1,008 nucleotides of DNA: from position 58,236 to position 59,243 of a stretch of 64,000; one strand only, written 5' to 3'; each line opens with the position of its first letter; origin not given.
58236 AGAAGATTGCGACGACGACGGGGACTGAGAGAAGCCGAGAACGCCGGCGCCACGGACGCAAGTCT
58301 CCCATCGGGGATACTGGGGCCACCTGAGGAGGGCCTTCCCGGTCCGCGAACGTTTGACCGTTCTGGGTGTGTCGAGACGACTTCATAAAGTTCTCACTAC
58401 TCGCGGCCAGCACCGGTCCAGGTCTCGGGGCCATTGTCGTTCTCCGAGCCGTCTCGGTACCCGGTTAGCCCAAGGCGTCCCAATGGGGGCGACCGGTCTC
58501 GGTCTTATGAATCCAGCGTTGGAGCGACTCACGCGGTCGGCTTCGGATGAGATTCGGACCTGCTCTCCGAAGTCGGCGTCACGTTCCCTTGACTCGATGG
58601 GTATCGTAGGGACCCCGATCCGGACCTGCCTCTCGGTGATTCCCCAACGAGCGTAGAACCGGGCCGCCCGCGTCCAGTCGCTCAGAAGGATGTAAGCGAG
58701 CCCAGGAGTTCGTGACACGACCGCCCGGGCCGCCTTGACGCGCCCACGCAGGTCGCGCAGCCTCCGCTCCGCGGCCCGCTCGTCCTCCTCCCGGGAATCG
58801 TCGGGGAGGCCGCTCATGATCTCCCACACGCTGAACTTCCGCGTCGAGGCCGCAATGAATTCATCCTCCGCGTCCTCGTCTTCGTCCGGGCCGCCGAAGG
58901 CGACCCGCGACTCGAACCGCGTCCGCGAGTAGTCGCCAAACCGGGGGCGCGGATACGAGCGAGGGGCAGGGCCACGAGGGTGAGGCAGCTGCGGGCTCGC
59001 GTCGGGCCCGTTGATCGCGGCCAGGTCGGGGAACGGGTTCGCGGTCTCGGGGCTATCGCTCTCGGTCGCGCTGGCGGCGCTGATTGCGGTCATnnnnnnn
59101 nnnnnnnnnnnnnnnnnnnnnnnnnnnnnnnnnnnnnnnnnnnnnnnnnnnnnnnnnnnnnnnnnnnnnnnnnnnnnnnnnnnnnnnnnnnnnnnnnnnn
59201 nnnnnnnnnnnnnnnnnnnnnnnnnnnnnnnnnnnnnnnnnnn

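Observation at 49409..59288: Paralogous small genes (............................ motif) placed immediately upstream of secreted/surface glycoprotein genes in two loci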

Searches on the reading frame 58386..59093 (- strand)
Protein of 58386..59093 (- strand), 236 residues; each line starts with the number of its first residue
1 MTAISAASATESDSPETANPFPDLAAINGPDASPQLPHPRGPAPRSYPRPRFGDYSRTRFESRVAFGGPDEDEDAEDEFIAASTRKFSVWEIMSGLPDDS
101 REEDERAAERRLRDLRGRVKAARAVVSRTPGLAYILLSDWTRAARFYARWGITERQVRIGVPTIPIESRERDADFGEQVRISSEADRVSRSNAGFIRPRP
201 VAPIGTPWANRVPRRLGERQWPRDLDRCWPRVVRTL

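Call 14: find_homologous_proteins(query=window:58386-59093:-, max_evalue=0.1)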
Query seq(236 aa) (236 aa): 386 proteins with E <= 0.1 among 3265 candidates; the best 120 are listed.
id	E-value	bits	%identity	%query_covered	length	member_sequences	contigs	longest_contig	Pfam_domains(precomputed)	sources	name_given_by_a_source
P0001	4.9e-150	516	100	100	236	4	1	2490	-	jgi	jgi:hypothetical protein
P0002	3.9e-88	313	85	75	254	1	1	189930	-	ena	-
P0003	1.2e-66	243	74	70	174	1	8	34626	-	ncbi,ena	ncbi:MAG: hypothetical protein ACLPQ4_00735 [Thermoplasmata archaeon]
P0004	2.5e-66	242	74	68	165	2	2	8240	-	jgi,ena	jgi:hypothetical protein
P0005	4.3e-66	241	76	68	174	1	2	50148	-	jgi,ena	jgi:hypothetical protein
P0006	9.0e-66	240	72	72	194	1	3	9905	-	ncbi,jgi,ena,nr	ncbi:MAG TPA: hypothetical protein VJY33_06330 [Isosphaeraceae bacterium]|nr:hypothetical protein [I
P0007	3.6e-65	238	71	71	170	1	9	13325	-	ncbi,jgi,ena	ncbi:MAG: hypothetical protein ABSE66_09570 [Thermoplasmata archaeon]|jgi:hypothetical protein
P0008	6.6e-65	237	74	69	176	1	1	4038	-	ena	-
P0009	2.4e-64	236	73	69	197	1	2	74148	-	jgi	jgi:hypothetical protein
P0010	8.4e-63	230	73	68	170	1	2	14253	-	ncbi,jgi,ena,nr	ncbi:MAG TPA: hypothetical protein VMH38_00560 [Thermoplasmata archaeon]|nr:hypothetical protein [Th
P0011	9.9e-63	230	70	71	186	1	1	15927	-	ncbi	-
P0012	2.3e-62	229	64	88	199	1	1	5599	-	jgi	jgi:hypothetical protein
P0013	2.0e-61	226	71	69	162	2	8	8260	-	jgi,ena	jgi:hypothetical protein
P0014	2.3e-61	226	74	68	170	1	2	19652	-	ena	-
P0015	3.3e-61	225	71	68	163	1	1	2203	-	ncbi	-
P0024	1.4e-59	220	69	69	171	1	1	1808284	-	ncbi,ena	-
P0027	6.7e-59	218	69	69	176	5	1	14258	-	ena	-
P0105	1.1e-50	191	62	69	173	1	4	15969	-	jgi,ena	-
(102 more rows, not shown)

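Call 21: find_encoding_contigs(protein=P0002, flank=10000, max_places=3)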
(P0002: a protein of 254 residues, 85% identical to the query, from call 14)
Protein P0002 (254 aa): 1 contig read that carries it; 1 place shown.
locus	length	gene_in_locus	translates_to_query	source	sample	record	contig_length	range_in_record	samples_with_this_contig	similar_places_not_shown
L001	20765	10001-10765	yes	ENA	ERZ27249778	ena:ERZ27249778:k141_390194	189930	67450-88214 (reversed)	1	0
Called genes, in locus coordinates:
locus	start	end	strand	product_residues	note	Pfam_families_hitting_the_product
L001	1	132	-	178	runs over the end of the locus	-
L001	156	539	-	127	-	-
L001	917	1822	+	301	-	-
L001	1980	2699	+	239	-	-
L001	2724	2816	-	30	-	-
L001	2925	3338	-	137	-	-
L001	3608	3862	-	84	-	-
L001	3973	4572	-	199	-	-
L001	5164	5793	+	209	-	PF12773:DZR (faint), PF13240:Zn_Ribbon_1, PF24463:DUF7577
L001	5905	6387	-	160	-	-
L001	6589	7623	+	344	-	PF01548:DEDD_Tnp_IS110, PF02371:Transposase_20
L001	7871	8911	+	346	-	PF01548:DEDD_Tnp_IS110, PF02371:Transposase_20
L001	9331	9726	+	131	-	-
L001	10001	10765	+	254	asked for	-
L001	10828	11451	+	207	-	PF04967:HTH_10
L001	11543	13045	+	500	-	PF06745:ATPase, PF07088:GvpD_P-loop, PF13191:AAA_16 (faint)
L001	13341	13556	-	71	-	-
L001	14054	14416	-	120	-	-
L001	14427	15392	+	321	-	-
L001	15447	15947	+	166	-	-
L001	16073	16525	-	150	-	PF00578:AhpC-TSA, PF08534:Redoxin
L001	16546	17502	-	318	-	PF00248:Aldo_ket_red (faint)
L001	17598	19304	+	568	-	PF05496:RuvB_N (weak), PF00004:AAA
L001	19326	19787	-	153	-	PF02566:OsmC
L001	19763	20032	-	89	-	-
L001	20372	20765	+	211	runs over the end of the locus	PF01914:MarC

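Call 22: find_encoding_contigs(protein=P0024, flank=10000, max_places=3)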
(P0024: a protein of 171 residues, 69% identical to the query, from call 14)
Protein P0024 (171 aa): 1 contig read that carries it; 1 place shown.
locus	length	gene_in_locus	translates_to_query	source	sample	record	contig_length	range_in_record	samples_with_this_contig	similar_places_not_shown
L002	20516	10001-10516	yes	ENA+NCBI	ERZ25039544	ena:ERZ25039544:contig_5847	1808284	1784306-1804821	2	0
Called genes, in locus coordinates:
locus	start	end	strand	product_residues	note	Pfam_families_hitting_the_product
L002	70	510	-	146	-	-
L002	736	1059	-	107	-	PF02163:Peptidase_M50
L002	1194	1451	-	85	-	-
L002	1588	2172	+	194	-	-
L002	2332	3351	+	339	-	PF00528:BPD_transp_1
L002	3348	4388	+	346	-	PF00528:BPD_transp_1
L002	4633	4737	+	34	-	-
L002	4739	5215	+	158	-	-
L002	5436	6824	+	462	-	-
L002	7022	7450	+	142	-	-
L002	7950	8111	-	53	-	-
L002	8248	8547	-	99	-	-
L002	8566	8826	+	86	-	-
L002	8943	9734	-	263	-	PF13650:Asp_protease_2 (faint), PF13975:gag-asp_proteas (faint)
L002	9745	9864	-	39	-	-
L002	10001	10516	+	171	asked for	-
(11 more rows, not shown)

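Call 46: search_protein_families(library=ncbifam, max_evalue=0.01, proteins=[window:58386-59093:-])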
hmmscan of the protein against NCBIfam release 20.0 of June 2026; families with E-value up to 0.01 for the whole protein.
window:58386-59093:- (236 aa): 0 families

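Call 76: find_encoding_contigs(protein=P0105, flank=6000, max_places=2)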
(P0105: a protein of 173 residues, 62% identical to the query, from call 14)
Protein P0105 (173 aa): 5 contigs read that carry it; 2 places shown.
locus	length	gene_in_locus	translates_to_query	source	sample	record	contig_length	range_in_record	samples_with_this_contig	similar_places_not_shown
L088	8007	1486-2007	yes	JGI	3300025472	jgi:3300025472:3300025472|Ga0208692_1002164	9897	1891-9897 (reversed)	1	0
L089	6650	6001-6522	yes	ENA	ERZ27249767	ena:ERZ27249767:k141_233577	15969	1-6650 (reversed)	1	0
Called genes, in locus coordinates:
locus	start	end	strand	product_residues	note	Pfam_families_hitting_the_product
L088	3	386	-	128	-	?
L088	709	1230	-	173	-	-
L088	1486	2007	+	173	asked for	-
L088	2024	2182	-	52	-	-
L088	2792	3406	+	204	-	-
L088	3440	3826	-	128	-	-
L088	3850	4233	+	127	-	-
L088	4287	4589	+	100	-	-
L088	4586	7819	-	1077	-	PF10412:TrwB_AAD_bind (faint)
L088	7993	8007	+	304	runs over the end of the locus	PF01555:N6_N4_Mtase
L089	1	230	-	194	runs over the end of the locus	PF00583:Acetyltransf_1, PF13508:Acetyltransf_7, PF08445:FR47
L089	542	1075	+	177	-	PF05163:DinB, PF04978:MST, PF12867:DinB_2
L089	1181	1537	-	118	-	PF12680:SnoaL_2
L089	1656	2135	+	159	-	PF01042:Ribonuc_L-PSP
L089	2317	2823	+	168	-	-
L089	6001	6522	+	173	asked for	-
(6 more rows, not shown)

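Call 77: find_encoding_contigs(protein=P0027, flank=6000, max_places=2)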
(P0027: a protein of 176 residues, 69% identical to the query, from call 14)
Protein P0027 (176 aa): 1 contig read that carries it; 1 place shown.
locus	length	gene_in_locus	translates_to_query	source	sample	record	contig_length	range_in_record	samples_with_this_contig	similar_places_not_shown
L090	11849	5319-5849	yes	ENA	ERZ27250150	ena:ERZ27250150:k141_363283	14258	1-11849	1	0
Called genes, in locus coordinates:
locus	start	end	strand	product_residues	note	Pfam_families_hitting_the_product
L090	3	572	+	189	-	?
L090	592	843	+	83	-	-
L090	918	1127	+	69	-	-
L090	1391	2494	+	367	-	-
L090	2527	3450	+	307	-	-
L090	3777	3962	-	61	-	-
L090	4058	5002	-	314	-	-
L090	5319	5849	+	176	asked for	-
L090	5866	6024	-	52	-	-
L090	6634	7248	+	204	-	-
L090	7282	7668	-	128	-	-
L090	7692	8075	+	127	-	-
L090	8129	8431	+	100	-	-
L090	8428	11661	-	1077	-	PF10412:TrwB_AAD_bind (faint)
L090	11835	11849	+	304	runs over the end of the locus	PF01555:N6_N4_Mtase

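Call 93: search_protein_families(library=phrogs, max_evalue=0.001, proteins=[window:58386-59093:-])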
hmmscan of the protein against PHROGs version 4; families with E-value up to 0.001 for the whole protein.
window:58386-59093:- (236 aa): 0 families

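Call 94: search_protein_families(library=padloc, max_evalue=0.001, proteins=[window:58386-59093:-])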
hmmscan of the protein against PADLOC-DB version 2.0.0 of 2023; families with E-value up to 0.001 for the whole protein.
window:58386-59093:- (236 aa): 0 families

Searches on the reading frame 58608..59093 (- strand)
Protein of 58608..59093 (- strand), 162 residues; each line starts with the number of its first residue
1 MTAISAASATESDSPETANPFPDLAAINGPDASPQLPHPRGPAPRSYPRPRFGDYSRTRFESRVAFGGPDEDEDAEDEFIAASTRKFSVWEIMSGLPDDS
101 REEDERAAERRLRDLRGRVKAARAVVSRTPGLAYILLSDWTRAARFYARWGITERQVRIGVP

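Call 30: find_related_loci(query=A2, collection=genome_contigs, flank=10000)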
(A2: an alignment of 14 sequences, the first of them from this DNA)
Query A2 (162 aa) in genome_contigs; peptide patterns used: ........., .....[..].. (x = any residue, [..] = any of these).
189 stretches matched a pattern; 77 encode a relative of the query (tblastn E <= 1e-3); 67 distinct loci.
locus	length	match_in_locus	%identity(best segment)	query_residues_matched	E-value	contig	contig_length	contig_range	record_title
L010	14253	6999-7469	73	1-161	5e-68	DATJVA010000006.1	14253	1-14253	MAG TPA_asm: Thermoplasmata archaeon isolate SMAG_U15060 k141_2749425, whole genome shotgun sequence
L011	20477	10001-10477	70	1-162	5e-66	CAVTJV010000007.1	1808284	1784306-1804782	MAG: uncultured Thermoplasmata archaeon isolate MFD05580.bin.2.18 genome assembly, contig: contig_5847, whole genome sho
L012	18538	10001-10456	72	1-162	4e-65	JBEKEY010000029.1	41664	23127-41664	MAG: Thermoplasmata archaeon isolate SPRUCE 217 SPRUCE_217_29, whole genome shotgun sequence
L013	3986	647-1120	67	1-162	6e-61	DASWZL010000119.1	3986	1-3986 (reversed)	MAG TPA_asm: Thermoplasmata archaeon isolate SMAG_U3737 k141_49613, whole genome shotgun sequence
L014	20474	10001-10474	64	1-162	1e-57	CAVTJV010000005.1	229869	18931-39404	MAG: uncultured Thermoplasmata archaeon isolate MFD05580.bin.2.18 genome assembly, contig: contig_48903, whole genome sh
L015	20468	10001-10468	65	1-162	3e-57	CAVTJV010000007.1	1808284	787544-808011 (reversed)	MAG: uncultured Thermoplasmata archaeon isolate MFD05580.bin.2.18 genome assembly, contig: contig_5847, whole genome sho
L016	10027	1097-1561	62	1-162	6e-57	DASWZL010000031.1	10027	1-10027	MAG TPA_asm: Thermoplasmata archaeon isolate SMAG_U3737 k141_144075, whole genome shotgun sequence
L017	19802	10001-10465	69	3-162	3e-56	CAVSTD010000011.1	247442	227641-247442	MAG: uncultured Thermoplasmata archaeon isolate MFD09222.bin.2.158 genome assembly, contig: contig_84277, whole genome s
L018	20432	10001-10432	66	18-161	8e-56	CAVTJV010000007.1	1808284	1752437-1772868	MAG: uncultured Thermoplasmata archaeon isolate MFD05580.bin.2.18 genome assembly, contig: contig_5847, whole genome sho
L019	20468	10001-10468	65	1-161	2e-55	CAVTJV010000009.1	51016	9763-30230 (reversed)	MAG: uncultured Thermoplasmata archaeon isolate MFD05580.bin.2.18 genome assembly, contig: contig_6980, whole genome sho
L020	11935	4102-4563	63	8-161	4e-55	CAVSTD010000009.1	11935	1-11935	MAG: uncultured Thermoplasmata archaeon isolate MFD09222.bin.2.158 genome assembly, contig: contig_76419, whole genome s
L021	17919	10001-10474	68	1-162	4e-61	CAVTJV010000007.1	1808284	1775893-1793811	MAG: uncultured Thermoplasmata archaeon isolate MFD05580.bin.2.18 genome assembly, contig: contig_5847, whole genome sho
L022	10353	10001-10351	79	1-121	5e-53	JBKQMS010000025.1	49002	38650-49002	MAG: Thermoplasmata archaeon isolate LABRr1A1B1C__bin_68 LABRr1A1B1C_000000124228, whole genome shotgun sequence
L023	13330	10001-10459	65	1-162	6e-50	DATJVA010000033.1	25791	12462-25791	MAG TPA_asm: Thermoplasmata archaeon isolate SMAG_U15060 k141_2464999, whole genome shotgun sequence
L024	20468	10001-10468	63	2-162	1e-49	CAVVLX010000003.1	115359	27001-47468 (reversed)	MAG: uncultured Thermoplasmata archaeon isolate MFD09222.bin.2.58 genome assembly, contig: contig_115227, whole genome s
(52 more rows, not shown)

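Call 43: predict_structure(alignment_id=A2)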
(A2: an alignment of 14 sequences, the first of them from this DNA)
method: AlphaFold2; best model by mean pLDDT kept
length: 162 residues; sequences in the alignment: 14
mean_pLDDT: 65.7   pTM: 0.28
mean pLDDT of the five models: 65.7, 65.0, 64.0, 63.9, 61.6
residues with pLDDT >= 90: 13; 70-90: 49; 50-70: 69; < 50: 31
segments of 3 or more residues with pLDDT < 50: 1-3, 5-14, 67-70, 72-83
pLDDT, mean of each block of 10 residues (from residue 1): 44 51 58 63 69 59 48 42 51 58 81 90 88 90 87 74 58
secondary structure, 60 per line:
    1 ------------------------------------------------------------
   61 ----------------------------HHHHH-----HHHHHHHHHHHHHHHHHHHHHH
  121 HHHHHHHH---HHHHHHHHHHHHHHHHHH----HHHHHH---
elements in order: H89-93 H99-128 H132-149 H154-159

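Call 45: fold_search(model_id=the predicted structure, library=pdb)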
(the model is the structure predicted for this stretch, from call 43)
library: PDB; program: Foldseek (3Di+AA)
matches with E <= 10: 4; with E <= 0.001: 0
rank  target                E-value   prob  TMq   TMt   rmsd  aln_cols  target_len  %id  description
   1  9fqr_F5               6.6e+00  0.05  0.18  0.09  32.9       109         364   19  96-nm repeat of axonemal doublet microtubules from bovine sperm (released 2025-03-26)
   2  8iyj_T0               8.2e+00  0.04  0.18  0.24  38.2       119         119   19  Cryo-EM structure of the 48-nm repeat doublet microtubule from mouse sperm (released 2023-07-05)
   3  9fqr_QY               8.7e+00  0.04  0.21  0.17  54.2       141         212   14  96-nm repeat of axonemal doublet microtubules from bovine sperm (released 2025-03-26)
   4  8otz_EX               9.4e+00  0.04  0.18  0.08  33.0       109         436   19  48-nm repeat of the native axonemal doublet microtubule from bovine sperm (released 2023-11-22)

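Call 58: search_protein_families(library=pfam, max_evalue=1, proteins=[window:58608-59093:-])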
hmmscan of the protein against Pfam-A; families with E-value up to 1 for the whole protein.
seq(162 aa): 0 families

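Call 65: search_protein_representatives(alignment_id=A2)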
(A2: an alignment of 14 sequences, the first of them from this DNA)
Query: 14 sequences, 157 profile positions. Proteins with E-value up to 0.001 (for the whole library): 478; up to 1e-10: 303; up to 1e-30: 90. The best 150 are listed.
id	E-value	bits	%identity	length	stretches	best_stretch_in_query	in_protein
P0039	7.3e-80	282.4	-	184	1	1-157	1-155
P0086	7.6e-77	272.6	-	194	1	1-157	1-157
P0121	5.7e-62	224.3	-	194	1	40-157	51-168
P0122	2.5e-61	222.2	-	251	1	1-155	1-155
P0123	2.3e-60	219.1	-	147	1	38-156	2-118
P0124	1.7e-59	216.2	-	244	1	1-154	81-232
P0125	3.8e-59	215.1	-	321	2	32-156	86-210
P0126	5.1e-59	214.7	-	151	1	1-145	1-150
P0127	8.3e-54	197.8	-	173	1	26-148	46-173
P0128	1.8e-52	193.5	-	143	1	1-147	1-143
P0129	5.0e-50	185.5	-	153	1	1-127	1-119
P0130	7.1e-50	185.0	-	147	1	52-157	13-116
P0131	3.2e-49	182.9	-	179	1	45-157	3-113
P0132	6.2e-49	181.9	-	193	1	42-157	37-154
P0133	1.9e-45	170.6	-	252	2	31-156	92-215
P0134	2.6e-44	166.9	-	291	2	20-156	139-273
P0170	4.2e-36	140.2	-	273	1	25-157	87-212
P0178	1.3e-34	135.4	-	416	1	5-157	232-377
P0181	4.0e-34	133.8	-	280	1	32-157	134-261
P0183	4.7e-34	133.6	-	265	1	39-156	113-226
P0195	3.8e-32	127.4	-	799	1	65-157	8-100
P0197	7.4e-32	126.5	-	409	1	31-157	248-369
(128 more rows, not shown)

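Call 66: search_protein_families(library=pfam, max_evalue=0.01, proteins=[P0195, P0178, P0197, P0134, P0181, P0125, P0170, P0183, P0124, P0122])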
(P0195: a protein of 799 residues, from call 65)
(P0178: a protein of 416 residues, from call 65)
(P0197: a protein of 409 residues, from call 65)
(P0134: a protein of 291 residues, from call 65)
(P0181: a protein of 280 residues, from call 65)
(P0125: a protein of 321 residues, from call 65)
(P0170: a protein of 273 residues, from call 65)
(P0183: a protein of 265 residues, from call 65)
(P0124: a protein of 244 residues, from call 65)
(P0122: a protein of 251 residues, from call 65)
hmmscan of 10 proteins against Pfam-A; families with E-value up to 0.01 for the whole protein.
P0195 (799 aa): 0 families

P0178 (416 aa): 1 family
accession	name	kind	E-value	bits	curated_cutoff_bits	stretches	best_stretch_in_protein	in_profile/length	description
PF10686.14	YAcAr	-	1.8e-09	37.7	28.2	1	102-162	2-65/66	YspA, cpYpsA-related SLOG family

P0197 (409 aa): 0 families

P0134 (291 aa): 0 families

P0181 (280 aa): 0 families

P0125 (321 aa): 0 families

P0170 (273 aa): 0 families

P0183 (265 aa): 0 families

P0124 (244 aa): 0 families

P0122 (251 aa): 0 families
